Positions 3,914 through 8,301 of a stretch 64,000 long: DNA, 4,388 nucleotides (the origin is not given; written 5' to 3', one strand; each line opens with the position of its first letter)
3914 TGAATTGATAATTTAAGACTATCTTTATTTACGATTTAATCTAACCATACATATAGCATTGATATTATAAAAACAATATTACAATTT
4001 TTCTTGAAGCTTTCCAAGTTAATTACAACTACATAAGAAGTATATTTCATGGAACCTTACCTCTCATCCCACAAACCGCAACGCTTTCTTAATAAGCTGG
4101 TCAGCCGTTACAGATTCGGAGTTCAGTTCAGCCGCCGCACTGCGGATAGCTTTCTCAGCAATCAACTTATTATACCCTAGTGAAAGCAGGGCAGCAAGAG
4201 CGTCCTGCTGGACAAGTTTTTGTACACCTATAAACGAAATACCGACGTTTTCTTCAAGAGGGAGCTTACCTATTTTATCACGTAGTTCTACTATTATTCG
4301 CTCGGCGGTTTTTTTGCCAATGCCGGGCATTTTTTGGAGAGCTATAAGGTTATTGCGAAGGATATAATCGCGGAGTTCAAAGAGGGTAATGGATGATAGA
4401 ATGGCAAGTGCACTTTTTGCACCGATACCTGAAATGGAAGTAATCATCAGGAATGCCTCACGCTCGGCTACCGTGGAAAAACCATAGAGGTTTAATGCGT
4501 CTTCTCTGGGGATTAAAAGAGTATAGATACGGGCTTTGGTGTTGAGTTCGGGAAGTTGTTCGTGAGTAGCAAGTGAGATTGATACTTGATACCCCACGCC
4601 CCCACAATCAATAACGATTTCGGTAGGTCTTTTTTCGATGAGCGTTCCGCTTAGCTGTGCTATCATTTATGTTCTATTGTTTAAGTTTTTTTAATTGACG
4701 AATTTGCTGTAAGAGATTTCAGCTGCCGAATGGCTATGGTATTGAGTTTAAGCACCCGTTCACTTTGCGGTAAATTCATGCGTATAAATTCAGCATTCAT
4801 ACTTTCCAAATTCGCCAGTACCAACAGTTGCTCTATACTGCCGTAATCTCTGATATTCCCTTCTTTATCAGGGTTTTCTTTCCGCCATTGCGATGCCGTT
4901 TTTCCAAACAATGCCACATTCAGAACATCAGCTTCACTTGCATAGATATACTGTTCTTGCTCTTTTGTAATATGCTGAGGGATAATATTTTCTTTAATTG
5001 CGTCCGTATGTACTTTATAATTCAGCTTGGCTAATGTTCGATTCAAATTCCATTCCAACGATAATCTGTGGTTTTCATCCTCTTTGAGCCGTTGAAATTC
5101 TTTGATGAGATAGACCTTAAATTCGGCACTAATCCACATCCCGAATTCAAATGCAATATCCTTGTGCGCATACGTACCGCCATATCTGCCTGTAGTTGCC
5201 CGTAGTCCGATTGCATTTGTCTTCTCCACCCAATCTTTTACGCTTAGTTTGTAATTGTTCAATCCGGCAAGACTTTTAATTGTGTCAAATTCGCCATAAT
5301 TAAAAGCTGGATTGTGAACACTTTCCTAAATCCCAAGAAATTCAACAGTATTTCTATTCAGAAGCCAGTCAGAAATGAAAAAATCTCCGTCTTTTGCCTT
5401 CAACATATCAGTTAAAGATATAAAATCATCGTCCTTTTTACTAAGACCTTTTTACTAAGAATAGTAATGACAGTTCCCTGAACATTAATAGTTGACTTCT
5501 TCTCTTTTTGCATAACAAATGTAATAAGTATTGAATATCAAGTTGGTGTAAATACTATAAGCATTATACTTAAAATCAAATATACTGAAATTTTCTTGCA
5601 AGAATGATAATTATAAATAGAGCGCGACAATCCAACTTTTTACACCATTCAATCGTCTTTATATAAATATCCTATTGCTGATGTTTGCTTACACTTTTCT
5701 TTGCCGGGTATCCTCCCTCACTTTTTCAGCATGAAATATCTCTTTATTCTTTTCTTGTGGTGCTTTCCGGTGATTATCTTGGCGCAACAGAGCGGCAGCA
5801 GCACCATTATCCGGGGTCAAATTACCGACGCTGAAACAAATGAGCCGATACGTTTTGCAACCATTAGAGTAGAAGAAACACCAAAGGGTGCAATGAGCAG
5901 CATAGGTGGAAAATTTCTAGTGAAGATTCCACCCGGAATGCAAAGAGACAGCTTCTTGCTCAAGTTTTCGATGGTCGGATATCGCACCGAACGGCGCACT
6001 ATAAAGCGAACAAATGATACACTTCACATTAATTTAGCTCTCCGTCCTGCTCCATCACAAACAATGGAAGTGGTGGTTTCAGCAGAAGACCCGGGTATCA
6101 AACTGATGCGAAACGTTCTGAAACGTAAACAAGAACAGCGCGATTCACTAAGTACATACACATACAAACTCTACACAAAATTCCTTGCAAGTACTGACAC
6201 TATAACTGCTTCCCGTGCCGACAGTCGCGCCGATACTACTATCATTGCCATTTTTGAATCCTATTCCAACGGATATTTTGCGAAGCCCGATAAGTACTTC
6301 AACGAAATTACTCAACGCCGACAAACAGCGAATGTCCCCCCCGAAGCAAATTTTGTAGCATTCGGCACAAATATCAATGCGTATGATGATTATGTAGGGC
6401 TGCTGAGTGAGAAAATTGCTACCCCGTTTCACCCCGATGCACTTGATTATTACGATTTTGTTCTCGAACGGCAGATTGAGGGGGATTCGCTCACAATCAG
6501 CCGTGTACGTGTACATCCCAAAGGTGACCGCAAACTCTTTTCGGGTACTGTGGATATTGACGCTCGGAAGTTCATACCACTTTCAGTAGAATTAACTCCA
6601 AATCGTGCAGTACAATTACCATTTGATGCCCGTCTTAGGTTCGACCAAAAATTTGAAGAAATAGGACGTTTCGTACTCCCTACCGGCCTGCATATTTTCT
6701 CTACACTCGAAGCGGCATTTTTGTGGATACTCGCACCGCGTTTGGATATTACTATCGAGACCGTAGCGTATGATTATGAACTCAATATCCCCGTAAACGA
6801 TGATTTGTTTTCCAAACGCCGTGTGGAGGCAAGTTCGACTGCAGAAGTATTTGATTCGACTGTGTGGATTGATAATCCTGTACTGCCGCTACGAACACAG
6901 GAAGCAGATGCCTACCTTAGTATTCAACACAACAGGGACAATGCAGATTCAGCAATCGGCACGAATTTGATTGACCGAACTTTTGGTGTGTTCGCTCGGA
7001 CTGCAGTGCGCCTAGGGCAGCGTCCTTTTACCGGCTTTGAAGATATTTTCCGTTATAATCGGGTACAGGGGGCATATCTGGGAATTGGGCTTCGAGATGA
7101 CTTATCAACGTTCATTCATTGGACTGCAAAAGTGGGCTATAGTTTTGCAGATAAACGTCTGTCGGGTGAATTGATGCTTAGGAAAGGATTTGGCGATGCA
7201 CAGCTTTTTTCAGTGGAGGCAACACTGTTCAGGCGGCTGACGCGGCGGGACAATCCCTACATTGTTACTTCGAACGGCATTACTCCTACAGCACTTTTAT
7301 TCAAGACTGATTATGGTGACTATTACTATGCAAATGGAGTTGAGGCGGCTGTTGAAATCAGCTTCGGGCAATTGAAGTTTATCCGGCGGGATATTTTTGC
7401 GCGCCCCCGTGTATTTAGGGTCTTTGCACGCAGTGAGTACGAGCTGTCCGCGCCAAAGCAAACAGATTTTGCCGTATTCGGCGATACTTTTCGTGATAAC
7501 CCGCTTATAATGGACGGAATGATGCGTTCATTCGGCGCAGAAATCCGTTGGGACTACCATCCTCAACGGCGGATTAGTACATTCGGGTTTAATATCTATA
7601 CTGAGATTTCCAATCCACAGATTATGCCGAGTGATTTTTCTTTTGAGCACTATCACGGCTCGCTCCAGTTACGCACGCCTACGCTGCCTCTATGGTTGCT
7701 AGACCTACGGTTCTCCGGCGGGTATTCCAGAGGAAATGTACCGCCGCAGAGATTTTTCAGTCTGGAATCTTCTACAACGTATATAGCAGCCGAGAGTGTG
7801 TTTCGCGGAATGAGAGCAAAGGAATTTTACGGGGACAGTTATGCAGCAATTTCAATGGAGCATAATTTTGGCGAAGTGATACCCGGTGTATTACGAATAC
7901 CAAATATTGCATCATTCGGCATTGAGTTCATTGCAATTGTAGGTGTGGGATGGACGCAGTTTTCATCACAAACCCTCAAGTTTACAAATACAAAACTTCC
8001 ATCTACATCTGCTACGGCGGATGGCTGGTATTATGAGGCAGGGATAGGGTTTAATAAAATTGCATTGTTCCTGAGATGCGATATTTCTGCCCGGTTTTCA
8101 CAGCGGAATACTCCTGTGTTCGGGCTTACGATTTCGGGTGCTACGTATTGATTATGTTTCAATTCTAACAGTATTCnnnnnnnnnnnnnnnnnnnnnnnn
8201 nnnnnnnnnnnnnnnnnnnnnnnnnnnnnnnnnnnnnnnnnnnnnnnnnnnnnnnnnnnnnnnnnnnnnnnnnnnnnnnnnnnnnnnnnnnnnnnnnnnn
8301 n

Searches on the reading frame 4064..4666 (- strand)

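Call 34: search_protein_families(library=pfam, proteins=[window:4064-4666:-], max_evalue=0.0001)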
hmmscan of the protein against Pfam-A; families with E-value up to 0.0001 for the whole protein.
window:4064-4666:- (200 aa): 5 families
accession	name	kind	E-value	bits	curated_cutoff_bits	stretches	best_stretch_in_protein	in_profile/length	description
PF01330.27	RuvA_N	-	4.6e-21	75.1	23.6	1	1-62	1-61/61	RuvA N terminal domain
PF14520.12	HHH_5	-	2.5e-14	53.9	27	1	72-130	1-57/57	Helix-hairpin-helix domain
PF07499.19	RuvA_C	-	1.9e-10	41.5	24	1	152-198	2-45/47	RuvA, C-terminal domain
PF21176.3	RecR_HhH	-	5.1e-07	29.9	27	1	109-126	7-24/45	RecR, helix-hairpin-helix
PF00633.29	HHH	-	7e-07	29.2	24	0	106-125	9-28/30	Helix-hairpin-helix motif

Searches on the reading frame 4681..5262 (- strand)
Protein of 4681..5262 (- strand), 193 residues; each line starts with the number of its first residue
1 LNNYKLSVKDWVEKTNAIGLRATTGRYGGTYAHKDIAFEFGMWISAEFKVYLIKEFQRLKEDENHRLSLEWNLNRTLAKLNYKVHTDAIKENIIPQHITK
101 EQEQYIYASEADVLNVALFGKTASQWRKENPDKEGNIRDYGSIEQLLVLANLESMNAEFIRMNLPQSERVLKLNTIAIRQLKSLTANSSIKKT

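Call 34: search_protein_families(library=pfam, proteins=[window:4681-5262:-], max_evalue=0.0001)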
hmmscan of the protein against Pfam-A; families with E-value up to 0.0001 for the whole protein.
window:4681-5262:- (193 aa): 1 family
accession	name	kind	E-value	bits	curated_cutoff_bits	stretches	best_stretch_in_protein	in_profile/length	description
PF04383.19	KilA-N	-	4e-12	46.4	23.8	1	14-61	60-106/107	KilA-N domain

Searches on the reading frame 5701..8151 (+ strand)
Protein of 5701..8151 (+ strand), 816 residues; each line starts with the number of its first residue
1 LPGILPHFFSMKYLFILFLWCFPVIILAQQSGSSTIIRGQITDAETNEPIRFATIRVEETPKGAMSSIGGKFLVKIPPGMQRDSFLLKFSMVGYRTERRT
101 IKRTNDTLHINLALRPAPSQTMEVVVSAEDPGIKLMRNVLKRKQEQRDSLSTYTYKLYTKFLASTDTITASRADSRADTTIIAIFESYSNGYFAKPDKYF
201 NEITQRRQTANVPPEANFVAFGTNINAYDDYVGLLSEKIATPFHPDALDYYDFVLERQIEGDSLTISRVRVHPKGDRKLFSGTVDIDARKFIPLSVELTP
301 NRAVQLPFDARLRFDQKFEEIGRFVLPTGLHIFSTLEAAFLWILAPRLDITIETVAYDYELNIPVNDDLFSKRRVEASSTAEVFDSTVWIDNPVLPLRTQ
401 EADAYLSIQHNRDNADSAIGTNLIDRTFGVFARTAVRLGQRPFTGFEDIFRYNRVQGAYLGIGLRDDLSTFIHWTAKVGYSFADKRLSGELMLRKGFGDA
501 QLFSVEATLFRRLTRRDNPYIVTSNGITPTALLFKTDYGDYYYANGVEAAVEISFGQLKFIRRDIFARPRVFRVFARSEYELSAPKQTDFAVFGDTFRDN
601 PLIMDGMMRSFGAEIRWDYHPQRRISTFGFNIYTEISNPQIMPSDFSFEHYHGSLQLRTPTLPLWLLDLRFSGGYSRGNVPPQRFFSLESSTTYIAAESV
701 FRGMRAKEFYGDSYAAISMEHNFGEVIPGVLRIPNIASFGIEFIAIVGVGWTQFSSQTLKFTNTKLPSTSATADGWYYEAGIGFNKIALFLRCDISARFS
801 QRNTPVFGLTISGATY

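Call 34: search_protein_families(library=pfam, proteins=[window:5701-8151:+], max_evalue=0.0001)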
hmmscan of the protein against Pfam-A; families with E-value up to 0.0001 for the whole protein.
window:5701-8151:+ (816 aa): 4 families
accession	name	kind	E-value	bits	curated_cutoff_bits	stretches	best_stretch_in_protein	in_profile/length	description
PF18939.6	DUF5686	-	3.9e-33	115.2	39.2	1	136-553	2-442/669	Family of unknown function (DUF5686)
PF13715.12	CarbopepD_reg_2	-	1.2e-14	54.6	32.2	1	37-126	1-88/88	CarboxypepD_reg-like domain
PF13620.12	CarboxypepD_reg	-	1.5e-06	28.9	32.3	1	37-114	2-81/82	Carboxypeptidase regulatory-like domain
PF23591.1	CILP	-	2.1e-05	24.9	27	1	34-82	4-51/90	Cartilage intermediate layer protein 1-like domain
